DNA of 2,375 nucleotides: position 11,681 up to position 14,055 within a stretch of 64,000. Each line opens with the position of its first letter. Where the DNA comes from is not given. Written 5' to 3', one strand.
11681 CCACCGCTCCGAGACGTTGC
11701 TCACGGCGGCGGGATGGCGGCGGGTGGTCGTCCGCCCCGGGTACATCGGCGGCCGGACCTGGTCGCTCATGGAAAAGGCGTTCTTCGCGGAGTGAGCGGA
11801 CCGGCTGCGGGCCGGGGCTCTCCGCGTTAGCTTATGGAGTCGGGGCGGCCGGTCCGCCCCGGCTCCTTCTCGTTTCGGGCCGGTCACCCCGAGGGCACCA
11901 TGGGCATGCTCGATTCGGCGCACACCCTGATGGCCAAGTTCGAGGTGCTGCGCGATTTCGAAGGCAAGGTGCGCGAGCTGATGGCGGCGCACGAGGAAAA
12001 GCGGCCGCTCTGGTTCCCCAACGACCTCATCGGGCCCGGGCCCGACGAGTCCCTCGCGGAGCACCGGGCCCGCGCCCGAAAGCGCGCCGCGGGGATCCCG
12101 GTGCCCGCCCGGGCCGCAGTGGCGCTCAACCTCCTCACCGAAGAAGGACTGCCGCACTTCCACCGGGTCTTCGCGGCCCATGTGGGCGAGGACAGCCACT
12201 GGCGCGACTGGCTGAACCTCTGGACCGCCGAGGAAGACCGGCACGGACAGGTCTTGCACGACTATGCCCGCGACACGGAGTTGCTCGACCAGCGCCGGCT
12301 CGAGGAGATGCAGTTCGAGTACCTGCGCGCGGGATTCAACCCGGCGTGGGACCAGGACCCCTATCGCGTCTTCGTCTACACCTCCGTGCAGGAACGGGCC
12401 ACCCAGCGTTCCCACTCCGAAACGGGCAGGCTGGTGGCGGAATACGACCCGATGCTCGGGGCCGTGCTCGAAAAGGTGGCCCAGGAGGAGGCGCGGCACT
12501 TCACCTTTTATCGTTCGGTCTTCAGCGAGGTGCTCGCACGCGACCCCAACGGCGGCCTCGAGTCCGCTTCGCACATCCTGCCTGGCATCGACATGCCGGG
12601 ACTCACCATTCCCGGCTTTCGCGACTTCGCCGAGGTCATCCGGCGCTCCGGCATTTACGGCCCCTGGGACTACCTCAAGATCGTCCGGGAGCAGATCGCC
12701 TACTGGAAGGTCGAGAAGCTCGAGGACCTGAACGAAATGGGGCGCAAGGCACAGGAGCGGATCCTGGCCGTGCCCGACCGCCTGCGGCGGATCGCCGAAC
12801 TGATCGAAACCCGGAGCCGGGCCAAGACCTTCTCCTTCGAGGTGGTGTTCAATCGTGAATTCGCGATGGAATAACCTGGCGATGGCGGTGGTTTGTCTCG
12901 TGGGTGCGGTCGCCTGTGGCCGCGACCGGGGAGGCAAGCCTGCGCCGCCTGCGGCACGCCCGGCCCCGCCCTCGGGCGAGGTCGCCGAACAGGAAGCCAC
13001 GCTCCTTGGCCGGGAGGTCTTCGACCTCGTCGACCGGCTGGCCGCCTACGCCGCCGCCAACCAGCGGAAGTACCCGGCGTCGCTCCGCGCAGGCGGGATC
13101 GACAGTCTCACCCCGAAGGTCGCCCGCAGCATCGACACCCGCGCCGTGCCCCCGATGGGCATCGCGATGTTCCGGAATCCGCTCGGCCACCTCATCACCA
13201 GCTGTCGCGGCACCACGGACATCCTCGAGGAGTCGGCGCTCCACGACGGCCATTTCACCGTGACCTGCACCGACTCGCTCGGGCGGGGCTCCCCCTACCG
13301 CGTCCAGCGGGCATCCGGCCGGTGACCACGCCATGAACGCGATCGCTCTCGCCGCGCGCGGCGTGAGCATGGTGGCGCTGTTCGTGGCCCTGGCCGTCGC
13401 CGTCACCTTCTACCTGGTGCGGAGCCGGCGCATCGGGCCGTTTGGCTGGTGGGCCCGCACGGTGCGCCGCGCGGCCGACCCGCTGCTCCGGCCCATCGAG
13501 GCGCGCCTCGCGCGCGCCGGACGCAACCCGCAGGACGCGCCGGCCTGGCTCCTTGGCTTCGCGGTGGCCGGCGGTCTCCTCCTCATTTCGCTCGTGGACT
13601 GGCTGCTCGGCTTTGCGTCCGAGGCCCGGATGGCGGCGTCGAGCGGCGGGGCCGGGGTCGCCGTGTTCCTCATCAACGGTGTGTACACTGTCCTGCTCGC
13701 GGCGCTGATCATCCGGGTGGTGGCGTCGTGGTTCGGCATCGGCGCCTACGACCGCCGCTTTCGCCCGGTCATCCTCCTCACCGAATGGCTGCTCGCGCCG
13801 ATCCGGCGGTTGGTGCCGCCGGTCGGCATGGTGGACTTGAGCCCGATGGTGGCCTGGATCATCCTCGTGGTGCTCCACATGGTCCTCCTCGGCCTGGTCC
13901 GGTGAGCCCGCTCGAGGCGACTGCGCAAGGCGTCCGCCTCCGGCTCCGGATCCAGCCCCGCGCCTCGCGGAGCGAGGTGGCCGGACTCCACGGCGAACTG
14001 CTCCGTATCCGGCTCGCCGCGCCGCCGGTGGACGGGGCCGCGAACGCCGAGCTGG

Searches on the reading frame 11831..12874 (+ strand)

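Call 86: search_protein_families(library=pfam, proteins=[window:11831-12874:+], max_evalue=0.001)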
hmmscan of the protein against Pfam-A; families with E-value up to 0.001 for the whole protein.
window:11831-12874:+ (347 aa): 1 family
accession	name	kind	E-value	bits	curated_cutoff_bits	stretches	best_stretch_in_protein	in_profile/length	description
PF03405.20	FA_desaturase_2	-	1.6e-89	300.4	22.7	1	36-339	2-324/325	Fatty acid desaturase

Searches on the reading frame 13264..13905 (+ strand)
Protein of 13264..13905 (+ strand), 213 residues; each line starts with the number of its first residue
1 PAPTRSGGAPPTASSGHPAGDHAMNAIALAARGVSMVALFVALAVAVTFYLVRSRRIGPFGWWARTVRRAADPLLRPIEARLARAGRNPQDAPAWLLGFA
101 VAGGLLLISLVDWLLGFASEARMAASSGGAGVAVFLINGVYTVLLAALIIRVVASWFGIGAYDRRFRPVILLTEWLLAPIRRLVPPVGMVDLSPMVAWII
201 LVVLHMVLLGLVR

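Call 71: search_protein_families(library=pfam, proteins=[window:13264-13905:+], max_evalue=0.001)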
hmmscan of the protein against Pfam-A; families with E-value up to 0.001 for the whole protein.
window:13264-13905:+ (213 aa): 1 family
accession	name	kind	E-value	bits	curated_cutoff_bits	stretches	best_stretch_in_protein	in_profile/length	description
PF02325.22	YGGT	-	2.6e-16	60.2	27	1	142-208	5-70/70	YGGT family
